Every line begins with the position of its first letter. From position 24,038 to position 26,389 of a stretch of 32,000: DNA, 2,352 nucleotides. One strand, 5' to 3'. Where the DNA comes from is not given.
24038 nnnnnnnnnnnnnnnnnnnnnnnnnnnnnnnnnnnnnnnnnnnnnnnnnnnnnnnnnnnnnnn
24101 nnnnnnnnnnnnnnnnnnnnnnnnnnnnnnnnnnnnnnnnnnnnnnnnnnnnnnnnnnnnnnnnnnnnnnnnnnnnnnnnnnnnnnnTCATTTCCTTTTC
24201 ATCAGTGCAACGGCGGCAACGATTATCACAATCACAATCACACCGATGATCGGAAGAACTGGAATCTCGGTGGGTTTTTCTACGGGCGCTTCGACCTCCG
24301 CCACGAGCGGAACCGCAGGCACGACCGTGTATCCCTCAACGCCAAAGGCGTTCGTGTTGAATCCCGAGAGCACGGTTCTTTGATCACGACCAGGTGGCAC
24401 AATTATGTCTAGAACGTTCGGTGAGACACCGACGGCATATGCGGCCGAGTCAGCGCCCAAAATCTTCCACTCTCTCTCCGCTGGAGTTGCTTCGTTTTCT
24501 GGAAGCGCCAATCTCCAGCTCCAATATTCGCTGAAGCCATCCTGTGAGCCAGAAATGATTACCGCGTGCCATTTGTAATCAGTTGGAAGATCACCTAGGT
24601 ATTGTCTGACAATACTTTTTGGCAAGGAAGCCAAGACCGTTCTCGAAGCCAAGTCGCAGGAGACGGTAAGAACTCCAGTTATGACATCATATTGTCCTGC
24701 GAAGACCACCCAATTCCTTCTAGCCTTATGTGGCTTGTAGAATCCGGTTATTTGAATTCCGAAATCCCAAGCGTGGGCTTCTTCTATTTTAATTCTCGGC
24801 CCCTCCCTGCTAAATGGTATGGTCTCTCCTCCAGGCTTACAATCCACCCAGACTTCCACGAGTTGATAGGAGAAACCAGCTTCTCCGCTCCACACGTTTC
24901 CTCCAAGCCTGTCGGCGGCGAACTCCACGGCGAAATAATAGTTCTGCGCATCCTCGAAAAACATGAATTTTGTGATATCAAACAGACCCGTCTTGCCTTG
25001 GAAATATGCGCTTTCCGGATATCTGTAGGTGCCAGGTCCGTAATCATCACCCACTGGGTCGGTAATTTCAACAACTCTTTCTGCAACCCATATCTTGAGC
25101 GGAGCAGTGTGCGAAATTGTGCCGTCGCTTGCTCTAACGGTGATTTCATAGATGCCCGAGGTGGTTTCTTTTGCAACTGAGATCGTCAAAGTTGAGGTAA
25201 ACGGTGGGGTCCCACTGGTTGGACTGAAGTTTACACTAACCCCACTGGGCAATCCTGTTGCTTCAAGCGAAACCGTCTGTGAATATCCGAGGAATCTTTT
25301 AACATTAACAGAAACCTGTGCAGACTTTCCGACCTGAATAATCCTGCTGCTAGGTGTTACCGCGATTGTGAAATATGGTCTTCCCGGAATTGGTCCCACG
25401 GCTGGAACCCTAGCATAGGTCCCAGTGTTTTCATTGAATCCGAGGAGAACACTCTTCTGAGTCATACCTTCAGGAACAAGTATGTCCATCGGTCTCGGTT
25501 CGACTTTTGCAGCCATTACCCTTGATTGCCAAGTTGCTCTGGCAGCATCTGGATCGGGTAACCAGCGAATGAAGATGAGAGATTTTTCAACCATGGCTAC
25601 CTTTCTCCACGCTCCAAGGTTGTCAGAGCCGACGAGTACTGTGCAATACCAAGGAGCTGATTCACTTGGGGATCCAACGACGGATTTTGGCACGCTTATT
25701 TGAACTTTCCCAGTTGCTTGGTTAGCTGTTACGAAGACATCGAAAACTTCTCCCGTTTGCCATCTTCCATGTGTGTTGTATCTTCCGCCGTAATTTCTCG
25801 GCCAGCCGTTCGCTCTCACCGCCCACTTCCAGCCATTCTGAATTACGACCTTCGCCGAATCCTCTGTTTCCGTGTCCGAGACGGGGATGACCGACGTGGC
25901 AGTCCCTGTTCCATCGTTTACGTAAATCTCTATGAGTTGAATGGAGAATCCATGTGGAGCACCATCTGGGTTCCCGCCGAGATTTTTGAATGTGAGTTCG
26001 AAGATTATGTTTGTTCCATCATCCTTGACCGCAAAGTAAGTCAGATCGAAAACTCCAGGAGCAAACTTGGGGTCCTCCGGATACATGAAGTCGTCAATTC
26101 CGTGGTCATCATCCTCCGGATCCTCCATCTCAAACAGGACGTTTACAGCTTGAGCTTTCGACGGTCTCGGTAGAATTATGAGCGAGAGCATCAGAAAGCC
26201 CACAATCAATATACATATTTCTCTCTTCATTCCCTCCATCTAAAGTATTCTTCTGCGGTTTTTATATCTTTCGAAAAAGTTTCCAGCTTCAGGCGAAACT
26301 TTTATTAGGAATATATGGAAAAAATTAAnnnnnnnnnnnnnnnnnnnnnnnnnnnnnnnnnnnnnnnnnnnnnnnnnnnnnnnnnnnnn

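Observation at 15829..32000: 16-kb alpha-glucan utilisation island: an ABC importer plus three giant surface-tethered proteins combining GH13, GH57 and GDE-type activities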

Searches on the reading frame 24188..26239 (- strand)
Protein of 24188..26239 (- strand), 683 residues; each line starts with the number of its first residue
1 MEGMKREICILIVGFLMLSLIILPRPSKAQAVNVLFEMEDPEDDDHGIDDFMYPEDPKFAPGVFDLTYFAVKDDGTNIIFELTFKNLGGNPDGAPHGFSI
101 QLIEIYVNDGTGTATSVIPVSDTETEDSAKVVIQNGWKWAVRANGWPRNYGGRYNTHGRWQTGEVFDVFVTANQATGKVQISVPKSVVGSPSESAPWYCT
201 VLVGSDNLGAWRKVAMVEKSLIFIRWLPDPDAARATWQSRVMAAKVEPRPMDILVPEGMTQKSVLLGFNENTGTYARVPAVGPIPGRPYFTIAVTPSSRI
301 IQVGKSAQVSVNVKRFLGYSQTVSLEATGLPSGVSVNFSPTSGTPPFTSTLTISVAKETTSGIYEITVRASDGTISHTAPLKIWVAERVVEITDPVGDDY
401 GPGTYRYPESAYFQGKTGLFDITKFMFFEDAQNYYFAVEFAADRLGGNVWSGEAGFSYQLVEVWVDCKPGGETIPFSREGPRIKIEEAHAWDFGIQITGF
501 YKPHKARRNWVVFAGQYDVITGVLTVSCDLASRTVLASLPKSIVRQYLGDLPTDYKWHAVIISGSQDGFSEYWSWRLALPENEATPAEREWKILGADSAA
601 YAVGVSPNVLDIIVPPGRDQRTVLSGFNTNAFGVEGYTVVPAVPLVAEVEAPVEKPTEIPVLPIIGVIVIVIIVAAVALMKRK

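Call 5: search_protein_families(library=pfam, proteins=[window:24188-26239:-], max_evalue=0.01)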
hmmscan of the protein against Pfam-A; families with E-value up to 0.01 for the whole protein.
window:24188-26239:- (683 aa): 1 family
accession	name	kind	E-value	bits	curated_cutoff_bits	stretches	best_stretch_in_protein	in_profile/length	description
PF09985.14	Glucodextran_C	-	2.4e-90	302.5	22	2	389-630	1-219/228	C-terminal binding-module, SLH-like, of glucodextranase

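Call 18: search_protein_families(library=ncbifam, proteins=[window:24188-26239:-], max_evalue=0.001)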
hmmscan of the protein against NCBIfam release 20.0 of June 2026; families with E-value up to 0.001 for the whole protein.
window:24188-26239:- (683 aa): 0 families

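Call 33: search_solved_structures(query=window:24188-26239:-, max_evalue=0.01, show_alignments=0)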
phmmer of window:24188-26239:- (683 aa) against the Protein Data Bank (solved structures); distinct sequences matched with E-value up to 0.01: 1.
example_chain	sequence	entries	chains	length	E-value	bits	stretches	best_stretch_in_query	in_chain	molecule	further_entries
1ug9_A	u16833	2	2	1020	1.2e-13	53.9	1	325-499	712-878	glucodextranase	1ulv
